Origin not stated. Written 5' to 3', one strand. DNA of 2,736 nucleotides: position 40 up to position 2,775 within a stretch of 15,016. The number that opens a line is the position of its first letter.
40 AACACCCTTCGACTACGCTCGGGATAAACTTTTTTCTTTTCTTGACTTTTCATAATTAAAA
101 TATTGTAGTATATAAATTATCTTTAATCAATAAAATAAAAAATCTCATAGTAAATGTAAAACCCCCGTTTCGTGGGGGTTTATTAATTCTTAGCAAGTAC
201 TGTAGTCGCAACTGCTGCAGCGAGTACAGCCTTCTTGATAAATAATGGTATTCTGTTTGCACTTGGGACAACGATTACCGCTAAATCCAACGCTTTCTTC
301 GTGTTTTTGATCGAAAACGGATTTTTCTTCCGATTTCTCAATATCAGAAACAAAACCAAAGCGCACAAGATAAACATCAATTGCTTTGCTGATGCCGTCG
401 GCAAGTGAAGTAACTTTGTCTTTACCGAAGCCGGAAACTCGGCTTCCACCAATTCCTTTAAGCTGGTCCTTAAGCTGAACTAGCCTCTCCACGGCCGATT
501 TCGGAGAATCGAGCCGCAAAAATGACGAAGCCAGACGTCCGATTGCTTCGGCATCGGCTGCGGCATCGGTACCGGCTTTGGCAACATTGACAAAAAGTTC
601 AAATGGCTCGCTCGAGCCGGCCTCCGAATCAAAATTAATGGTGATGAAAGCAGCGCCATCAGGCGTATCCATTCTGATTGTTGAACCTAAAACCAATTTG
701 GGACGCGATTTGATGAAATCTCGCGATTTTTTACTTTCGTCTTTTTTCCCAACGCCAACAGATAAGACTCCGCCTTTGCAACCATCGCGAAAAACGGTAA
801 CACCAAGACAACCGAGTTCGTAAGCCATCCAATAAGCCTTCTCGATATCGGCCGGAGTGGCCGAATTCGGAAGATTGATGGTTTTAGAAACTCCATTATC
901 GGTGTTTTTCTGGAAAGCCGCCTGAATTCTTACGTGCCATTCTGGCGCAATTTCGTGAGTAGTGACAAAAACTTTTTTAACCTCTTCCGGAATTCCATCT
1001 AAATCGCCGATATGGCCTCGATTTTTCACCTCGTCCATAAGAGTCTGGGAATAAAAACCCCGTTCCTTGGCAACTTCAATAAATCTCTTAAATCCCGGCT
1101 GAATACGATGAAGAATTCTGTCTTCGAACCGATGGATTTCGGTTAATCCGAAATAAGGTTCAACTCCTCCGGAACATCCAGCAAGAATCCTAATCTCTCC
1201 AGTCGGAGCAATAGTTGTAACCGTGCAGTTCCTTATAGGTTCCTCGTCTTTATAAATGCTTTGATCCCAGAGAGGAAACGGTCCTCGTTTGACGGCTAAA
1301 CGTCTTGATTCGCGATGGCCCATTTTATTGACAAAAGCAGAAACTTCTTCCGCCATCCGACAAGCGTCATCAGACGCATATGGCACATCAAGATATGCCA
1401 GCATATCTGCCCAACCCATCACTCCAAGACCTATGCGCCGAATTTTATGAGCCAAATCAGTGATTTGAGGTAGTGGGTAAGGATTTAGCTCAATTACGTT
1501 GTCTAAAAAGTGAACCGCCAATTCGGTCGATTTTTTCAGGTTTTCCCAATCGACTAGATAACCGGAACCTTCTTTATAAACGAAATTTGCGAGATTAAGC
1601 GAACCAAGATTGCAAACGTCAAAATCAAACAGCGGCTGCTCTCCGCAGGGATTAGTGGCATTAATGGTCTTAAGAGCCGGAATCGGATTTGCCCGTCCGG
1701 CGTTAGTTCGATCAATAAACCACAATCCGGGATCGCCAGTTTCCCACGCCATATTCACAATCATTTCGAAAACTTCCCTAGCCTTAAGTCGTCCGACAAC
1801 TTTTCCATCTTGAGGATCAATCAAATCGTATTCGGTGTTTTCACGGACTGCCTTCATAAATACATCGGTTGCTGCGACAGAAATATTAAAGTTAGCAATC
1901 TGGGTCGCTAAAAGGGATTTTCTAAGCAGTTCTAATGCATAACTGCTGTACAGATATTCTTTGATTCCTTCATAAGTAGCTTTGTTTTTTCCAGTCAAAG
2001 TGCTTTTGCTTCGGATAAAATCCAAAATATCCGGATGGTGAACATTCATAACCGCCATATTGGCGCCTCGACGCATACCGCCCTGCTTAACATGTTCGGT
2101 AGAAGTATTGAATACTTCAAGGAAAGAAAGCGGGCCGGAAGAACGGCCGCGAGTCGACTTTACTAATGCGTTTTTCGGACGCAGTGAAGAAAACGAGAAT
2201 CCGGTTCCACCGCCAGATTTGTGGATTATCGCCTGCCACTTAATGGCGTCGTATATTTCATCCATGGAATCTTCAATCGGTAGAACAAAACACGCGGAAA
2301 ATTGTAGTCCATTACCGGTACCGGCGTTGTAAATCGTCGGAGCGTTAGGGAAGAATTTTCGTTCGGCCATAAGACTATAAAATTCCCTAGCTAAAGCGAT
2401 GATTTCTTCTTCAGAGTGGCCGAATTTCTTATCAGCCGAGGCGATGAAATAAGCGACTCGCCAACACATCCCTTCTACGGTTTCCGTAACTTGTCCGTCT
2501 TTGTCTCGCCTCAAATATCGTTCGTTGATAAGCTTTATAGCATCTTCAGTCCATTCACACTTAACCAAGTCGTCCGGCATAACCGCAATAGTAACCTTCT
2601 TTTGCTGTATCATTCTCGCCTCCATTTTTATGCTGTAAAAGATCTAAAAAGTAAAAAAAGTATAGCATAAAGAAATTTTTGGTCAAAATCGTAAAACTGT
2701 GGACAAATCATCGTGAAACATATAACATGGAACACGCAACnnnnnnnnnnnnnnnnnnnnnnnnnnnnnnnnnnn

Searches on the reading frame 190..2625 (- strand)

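Call 9: search_protein_families(library=pfam, proteins=[window:190-2625:-])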
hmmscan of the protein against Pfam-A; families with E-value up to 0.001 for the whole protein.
window:190-2625:- (811 aa): 3 families
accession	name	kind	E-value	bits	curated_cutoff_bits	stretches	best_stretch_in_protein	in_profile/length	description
PF02867.20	Ribonuc_red_lgC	-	4.3e-117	392.3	23.9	2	110-460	1-346/523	Ribonucleotide reductase, barrel domain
PF00317.26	Ribonuc_red_lgN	-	5.9e-19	68.3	28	1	29-106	7-77/77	Ribonucleotide reductase, all-alpha domain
PF12637.14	TSCPD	-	3.3e-08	34.1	22.8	1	654-752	11-87/88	TSCPD domain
